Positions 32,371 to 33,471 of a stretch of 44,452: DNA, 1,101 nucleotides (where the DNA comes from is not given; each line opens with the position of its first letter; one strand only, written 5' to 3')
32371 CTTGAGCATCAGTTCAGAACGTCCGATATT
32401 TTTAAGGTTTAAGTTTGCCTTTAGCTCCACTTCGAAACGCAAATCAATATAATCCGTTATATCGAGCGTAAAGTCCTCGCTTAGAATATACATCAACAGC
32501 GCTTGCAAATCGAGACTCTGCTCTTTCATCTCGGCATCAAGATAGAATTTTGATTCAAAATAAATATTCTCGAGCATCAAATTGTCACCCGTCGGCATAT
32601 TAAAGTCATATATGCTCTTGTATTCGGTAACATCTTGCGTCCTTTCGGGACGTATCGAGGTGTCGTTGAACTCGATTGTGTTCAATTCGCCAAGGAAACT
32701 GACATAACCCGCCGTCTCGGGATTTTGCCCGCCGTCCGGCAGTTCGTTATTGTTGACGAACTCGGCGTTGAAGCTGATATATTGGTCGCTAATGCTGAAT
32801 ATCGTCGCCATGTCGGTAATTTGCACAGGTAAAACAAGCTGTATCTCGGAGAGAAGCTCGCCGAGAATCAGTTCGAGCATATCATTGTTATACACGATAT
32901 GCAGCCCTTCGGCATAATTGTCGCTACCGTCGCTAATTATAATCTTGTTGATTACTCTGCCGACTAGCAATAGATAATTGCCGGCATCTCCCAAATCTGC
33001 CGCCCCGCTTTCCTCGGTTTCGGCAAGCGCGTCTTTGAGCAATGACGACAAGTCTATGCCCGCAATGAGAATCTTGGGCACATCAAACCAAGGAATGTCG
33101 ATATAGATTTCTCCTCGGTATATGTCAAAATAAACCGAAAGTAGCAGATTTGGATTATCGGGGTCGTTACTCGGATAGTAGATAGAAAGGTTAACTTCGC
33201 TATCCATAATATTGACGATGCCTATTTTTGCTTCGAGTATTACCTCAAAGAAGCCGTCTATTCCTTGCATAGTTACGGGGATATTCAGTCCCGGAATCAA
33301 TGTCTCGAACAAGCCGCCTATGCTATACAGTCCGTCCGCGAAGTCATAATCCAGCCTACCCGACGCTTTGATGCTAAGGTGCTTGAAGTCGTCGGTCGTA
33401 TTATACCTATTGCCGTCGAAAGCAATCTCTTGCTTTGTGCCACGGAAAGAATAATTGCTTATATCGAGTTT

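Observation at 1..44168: Two-gene giant surface-protein locus (>14,600 codons) apparently driven by one promoter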

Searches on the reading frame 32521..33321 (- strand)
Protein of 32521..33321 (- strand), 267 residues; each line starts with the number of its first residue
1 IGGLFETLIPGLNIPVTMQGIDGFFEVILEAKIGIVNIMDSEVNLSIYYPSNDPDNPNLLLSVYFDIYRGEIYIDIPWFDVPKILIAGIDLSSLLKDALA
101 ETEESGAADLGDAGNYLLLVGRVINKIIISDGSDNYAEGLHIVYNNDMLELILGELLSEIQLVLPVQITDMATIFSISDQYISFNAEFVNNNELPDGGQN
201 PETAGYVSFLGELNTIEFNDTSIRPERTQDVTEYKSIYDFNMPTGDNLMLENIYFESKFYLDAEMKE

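Call 33: predict_structure(alignment_id=A1)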
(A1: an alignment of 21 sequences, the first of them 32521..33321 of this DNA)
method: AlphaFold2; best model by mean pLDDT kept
length: 267 residues; sequences in the alignment: 21
mean_pLDDT: 56.8   pTM: 0.46
mean pLDDT of the five models: 56.8, 56.2, 55.6, 55.4, 54.4
residues with pLDDT >= 90: 26; 70-90: 61; 50-70: 52; < 50: 128
segments of 3 or more residues with pLDDT < 50: 1-6, 10-21, 105-111, 154-194, 197-221, 223-228, 242-267
pLDDT, mean of each block of 10 residues (from residue 1): 45 39 75 83 89 89 91 90 88 69 50 49 62 66 60 44 28 32 34 45 37 33 49 75 43 28 29
secondary structure, 60 per line:
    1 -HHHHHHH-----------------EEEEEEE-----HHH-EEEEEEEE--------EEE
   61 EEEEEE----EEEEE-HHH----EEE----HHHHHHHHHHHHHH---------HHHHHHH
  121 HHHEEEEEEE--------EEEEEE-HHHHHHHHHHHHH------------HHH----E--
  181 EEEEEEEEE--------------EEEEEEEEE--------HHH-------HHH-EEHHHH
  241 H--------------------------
elements in order: H2-8 E26-32 E42-49 E58-66 E71-75 E84-86 H91-104 H114-123 E124-130 E139-144 H146-158 E181-189 E204-212 H237-241

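Call 38: fold_search(model_id=the predicted structure, library=pdb)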
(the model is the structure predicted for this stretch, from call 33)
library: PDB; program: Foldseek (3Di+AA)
matches with E <= 10: 347; with E <= 0.001: 0
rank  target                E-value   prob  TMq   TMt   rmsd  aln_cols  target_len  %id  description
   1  7qoo_L                1.8e-01  0.18  0.16  0.14  19.3       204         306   12  Structure of the human inner kinetochore CCAN complex (released 2022-06-08)
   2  4u8u_O                5.8e-01  0.18  0.12  0.14   6.9        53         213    2  The Crystallographic structure of the giant hemoglobin from Glossoscolex paulistus at 3.2 A resolution. (released 2015-06-10)
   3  8wip_A                6.2e-01  0.30  0.18  0.17   8.1        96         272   17  Crystal Structure of Pseudomonas aeruginosa SuhB in its apo form. (released 2024-10-02)
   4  9j90_B                8.6e-01  0.33  0.17  0.17   8.1        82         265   18  Crystal structure of Pseudomonas aeruginosa SuhB complexed with Gallic acid in orthorhombic space group (released 2025-08-27)
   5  2pcr_C                9.2e-01  0.63  0.15  0.16   2.5        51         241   10  Crystal structure of Myo-inositol-1(or 4)-monophosphatase (aq_1983) from Aquifex Aeolicus VF5 (released 2007-10-02)
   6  2pcr_D                9.7e-01  0.60  0.15  0.16   2.4        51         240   10  Crystal structure of Myo-inositol-1(or 4)-monophosphatase (aq_1983) from Aquifex Aeolicus VF5 (released 2007-10-02)
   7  6zwa_B                1.0e+00  0.12  0.16  0.21   9.5       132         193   16  CLIP peptide bound to chicken MHC class II molecule (BL-2) from B19 haplotype (released 2021-08-11)
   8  7nvr_d                1.0e+00  0.11  0.12  0.08   5.1        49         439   12  Human Mediator with RNA Polymerase II Pre-initiation complex (released 2021-05-05)
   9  2nlv_A                1.1e+00  0.04  0.12  0.20  14.1       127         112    6  CRYSTAL STRUCTURE OF A XISI-LIKE PROTEIN (AVA_3825) FROM ANABAENA VARIABILIS ATCC 29413 AT 1.30 A RESOLUTION (released 2006-12-05)
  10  9j90_A                1.2e+00  0.28  0.17  0.17   8.2        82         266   18  Crystal structure of Pseudomonas aeruginosa SuhB complexed with Gallic acid in orthorhombic space group (released 2025-08-27)
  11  6rxt_CR               1.2e+00  0.05  0.09  0.04  22.3       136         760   11  Cryo-EM structure of the 90S pre-ribosome (Kre33-Noc4) from Chaetomium thermophilum, state A (released 2019-08-14)
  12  9qe2                  1.3e+00  0.28  0.10  0.02   3.3        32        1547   19  Mouse otoferlin (216-1931) in complex with an MSP2N2 lipid nanodisc (30 mol% DOPS, 10 mol% PI(4,5)P2) (released 2025-11-12)
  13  9sea                  1.4e+00  0.21  0.11  0.02   5.5        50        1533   16  Mouse otoferlin (216-1931) in complex with a lipid nanodisc (comprising 25% PS and 5% PIP2) (released 2025-11-05)
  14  8esl_C                1.4e+00  0.28  0.12  0.11   3.8        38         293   16  Bile Salt Hydrolase from a Bacteroidales species with covalent inhibitor bound (released 2023-11-01)
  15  5chx_A                1.4e+00  0.08  0.14  0.17  17.1       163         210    8  Crystal Structure of amino acids 1590-1657 of MYH7 (released 2015-12-02)
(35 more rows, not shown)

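Call 42: search_protein_representatives(alignment_id=A1)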
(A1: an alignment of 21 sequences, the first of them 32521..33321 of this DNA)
Query: 21 sequences, 280 profile positions. Proteins with E-value up to 0.001 (for the whole library): 139; up to 1e-10: 96; up to 1e-30: 46. The best 139 are listed.
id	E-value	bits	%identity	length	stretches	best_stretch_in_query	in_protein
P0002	2.0e-140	484.2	-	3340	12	1-274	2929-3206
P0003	1.4e-121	422.5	-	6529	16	7-250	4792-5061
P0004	6.3e-106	371.1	-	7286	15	20-251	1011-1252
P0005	1.1e-103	363.7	-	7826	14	2-255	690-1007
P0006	2.2e-98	346.4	-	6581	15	7-207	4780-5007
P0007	5.6e-96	338.5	-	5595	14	21-251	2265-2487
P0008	1.1e-95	337.5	-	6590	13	11-178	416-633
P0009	1.4e-93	330.6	-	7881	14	15-252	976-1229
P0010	4.5e-93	328.9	-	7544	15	2-250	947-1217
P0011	3.2e-92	326.1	-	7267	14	2-207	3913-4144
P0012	3.0e-88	313.1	-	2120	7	2-251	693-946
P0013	2.1e-84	300.5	-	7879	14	1-241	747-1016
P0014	1.1e-83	298.2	-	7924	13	21-189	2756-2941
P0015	3.0e-81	290.2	-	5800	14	3-250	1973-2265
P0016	3.3e-81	290.0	-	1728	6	5-258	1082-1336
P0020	2.3e-76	274.1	-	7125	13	3-239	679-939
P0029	4.4e-61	224.0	-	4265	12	11-223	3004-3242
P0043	3.8e-34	135.6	-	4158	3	2-241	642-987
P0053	9.6e-27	111.3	-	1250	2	6-250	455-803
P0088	3.2e-13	67.0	-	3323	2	62-259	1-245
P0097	9.5e-11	58.8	-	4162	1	1-240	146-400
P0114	3.5e-08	50.4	-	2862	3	2-107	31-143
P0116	3.7e-08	50.4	-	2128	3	19-258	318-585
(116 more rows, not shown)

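Call 45: find_encoding_contigs(protein=P0043, flank=10000)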
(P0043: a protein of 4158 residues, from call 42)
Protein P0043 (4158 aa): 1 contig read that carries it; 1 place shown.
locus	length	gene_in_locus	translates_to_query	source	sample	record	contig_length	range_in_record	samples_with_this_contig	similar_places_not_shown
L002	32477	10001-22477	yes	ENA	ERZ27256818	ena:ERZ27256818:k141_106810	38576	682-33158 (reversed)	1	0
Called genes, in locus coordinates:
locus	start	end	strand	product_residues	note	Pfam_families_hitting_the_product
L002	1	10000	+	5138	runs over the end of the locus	?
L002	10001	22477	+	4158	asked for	PF07532:Big_4 (faint)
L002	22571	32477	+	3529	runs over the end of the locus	?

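Call 47: find_encoding_contigs(protein=P0088, flank=10000, max_places=3)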
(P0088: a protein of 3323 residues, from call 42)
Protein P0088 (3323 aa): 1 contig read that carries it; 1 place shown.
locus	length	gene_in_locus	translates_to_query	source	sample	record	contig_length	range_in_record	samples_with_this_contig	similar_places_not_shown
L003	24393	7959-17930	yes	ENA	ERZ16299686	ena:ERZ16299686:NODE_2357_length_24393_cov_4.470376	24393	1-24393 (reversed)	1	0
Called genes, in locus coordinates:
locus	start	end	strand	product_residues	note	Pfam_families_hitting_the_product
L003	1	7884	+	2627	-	?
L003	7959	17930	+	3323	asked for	PF07532:Big_4 (faint)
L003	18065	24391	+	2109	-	?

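Call 48: find_encoding_contigs(protein=P0114, flank=10000, max_places=3)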
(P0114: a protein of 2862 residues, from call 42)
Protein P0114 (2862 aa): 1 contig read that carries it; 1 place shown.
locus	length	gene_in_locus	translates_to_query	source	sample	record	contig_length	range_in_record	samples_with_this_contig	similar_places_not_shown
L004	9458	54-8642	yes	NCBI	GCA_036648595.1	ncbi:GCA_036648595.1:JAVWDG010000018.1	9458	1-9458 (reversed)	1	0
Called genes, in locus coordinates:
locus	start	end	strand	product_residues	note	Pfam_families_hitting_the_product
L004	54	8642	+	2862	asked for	PF07532:Big_4 (faint)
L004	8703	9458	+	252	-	?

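Call 49: find_encoding_contigs(protein=P0029, flank=10000, max_places=3)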
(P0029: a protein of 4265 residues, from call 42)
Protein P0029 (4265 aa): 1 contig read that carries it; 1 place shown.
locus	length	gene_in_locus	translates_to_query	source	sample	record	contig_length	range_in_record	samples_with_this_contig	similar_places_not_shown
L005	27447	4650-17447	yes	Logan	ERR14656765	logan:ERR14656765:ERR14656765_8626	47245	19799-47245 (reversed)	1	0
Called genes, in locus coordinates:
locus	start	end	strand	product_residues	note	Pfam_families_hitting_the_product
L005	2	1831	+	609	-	?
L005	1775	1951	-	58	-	-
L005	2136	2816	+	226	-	PF00072:Response_reg, PF00486:Trans_reg_C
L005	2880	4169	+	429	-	PF00512:HisKA, PF02518:HATPase_c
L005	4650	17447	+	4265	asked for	PF07532:Big_4 (faint)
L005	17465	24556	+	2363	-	PF18676:MBG_2 (weak), PF18887:MBG_3 (faint)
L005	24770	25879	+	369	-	-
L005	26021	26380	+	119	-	PF01325:Fe_dep_repress, PF12802:MarR_2 (weak), PF02742:Fe_dep_repr_C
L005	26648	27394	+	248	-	PF03419:Peptidase_U4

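Call 74: list_cluster_members(proteins=[P0002, P0003, P0004, P0005, P0007, P0010, P0011, P0013, P0020, P0114])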
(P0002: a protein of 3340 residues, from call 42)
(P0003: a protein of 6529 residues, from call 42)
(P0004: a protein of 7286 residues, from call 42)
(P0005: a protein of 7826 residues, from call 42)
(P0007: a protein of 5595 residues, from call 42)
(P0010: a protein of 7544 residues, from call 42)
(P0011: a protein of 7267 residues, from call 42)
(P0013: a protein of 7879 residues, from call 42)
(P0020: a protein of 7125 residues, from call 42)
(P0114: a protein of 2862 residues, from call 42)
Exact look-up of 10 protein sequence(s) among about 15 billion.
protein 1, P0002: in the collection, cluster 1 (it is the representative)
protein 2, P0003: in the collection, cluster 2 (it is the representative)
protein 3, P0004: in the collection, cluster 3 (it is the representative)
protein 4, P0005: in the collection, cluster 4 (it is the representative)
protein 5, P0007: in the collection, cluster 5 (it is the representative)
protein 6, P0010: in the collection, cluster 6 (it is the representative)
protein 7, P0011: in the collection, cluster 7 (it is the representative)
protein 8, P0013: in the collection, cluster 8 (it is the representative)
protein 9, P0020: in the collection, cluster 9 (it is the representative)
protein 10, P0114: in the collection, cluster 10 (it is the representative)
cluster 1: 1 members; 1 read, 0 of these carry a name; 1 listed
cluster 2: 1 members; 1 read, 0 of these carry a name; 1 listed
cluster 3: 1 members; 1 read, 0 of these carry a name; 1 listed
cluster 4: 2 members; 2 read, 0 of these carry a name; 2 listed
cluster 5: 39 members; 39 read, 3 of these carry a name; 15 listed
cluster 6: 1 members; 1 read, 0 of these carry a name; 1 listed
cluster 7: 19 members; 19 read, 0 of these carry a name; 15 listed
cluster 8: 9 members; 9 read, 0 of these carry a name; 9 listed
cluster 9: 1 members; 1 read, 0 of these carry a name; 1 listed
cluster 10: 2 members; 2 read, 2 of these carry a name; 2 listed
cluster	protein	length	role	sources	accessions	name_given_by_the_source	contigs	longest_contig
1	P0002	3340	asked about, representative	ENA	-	-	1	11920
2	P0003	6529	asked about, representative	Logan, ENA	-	-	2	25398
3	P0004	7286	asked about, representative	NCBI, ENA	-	-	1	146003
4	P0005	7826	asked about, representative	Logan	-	-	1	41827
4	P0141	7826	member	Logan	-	-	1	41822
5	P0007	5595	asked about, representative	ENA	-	-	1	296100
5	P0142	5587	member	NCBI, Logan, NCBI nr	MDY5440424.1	MAG: hypothetical protein SPG06_06695 [Eubacteriales bacterium] | hypothetical protein [Eubacteriales bacterium]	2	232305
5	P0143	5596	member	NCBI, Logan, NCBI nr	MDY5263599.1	MAG: hypothetical protein SPH07_00970 [Eubacteriales bacterium] | hypothetical protein [Eubacteriales bacterium]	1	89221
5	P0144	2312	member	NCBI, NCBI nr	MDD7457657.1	MAG: hypothetical protein PUK83_04445 [Clostridia bacterium] | hypothetical protein [Clostridia bacterium]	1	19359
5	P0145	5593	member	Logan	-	-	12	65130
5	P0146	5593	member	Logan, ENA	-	-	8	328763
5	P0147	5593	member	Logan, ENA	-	-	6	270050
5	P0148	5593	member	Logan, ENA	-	-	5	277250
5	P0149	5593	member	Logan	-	-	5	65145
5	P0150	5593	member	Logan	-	-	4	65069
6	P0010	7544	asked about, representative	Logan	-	-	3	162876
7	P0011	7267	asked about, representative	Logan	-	-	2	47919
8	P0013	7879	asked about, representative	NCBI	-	-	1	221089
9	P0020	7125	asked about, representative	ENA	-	-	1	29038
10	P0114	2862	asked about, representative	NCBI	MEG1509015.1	MAG: hypothetical protein RR454_01035 [Clostridia bacterium]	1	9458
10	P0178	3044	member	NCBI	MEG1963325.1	MAG: hypothetical protein RR123_00455 [Clostridia bacterium]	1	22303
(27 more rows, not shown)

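Call 76: find_encoding_contigs(protein=P0178, flank=10000, max_places=2)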
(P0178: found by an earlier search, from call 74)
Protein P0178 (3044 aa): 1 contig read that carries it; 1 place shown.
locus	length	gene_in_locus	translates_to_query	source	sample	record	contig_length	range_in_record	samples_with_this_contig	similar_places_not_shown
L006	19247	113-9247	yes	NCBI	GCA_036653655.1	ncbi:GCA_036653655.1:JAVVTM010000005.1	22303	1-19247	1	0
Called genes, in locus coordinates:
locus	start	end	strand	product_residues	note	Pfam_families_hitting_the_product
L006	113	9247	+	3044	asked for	PF07532:Big_4 (faint)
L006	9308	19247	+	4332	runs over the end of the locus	?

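Call 107: find_encoding_contigs(protein=P0097, flank=10000, max_places=2)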
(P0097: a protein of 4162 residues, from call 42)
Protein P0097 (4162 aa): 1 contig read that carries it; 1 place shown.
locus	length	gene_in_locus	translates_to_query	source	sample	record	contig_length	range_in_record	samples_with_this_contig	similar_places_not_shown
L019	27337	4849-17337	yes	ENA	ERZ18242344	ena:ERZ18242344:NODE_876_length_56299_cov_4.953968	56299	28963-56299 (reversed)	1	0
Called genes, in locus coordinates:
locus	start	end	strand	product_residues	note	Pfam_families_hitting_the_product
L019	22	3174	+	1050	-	-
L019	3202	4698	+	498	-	-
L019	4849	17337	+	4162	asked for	-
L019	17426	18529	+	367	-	PF01594:AI-2E_transport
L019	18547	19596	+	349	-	PF00155:Aminotran_1_2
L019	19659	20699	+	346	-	-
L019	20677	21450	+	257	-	PF00702:Hydrolase (faint), PF13344:Hydrolase_6, PF13419:HAD_2 (faint), PF13242:Hydrolase_like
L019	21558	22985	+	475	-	-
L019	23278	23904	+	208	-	-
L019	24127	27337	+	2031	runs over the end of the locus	-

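Call 108: find_encoding_contigs(protein=P0116, flank=10000, max_places=2)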
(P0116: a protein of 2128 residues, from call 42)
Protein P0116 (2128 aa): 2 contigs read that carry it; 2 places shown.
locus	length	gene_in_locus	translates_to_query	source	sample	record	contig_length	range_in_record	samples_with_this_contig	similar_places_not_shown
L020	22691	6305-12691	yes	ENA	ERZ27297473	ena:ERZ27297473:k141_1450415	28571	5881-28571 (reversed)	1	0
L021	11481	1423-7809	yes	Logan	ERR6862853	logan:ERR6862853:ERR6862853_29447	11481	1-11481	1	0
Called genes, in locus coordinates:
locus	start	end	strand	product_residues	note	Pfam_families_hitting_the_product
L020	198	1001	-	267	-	PF02811:PHP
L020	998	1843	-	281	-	PF14397:ATPgrasp_ST (faint), PF02655:ATP-grasp_3, PF08443:RimK, PF02955:GSH-S_ATP, PF07478:Dala_Dala_lig_C (faint)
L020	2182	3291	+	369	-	-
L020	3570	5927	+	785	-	PF09479:Flg_new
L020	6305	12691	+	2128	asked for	-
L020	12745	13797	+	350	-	-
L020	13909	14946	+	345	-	-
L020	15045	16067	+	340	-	-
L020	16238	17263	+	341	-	-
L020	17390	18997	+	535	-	PF02838:Glyco_hydro_20b, PF00728:Glyco_hydro_20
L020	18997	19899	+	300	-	-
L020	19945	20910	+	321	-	PF21948:LplA-B_cat, PF03099:BPL_LplA_LipB (weak), PF10437:Lip_prot_lig_C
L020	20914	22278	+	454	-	PF00890:FAD_binding_2, PF01134:GIDA (weak), PF01266:DAO (weak), PF07992:Pyr_redox_2, PF12831:FAD_oxidored, PF13738:Pyr_redox_3, PF00070:Pyr_redox, PF02852:Pyr_redox_dim, +5 more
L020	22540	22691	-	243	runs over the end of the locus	PF23750:RsgI_M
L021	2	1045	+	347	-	?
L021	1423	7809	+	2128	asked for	-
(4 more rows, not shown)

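Call 109: find_encoding_contigs(protein=P0053, flank=10000, max_places=2)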
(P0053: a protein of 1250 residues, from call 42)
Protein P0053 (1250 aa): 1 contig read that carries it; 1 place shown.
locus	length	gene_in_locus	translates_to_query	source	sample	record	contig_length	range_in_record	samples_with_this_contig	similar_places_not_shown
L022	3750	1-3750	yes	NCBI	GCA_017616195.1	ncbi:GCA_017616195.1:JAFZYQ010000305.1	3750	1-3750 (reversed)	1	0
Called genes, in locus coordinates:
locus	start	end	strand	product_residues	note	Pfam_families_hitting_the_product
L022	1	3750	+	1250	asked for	?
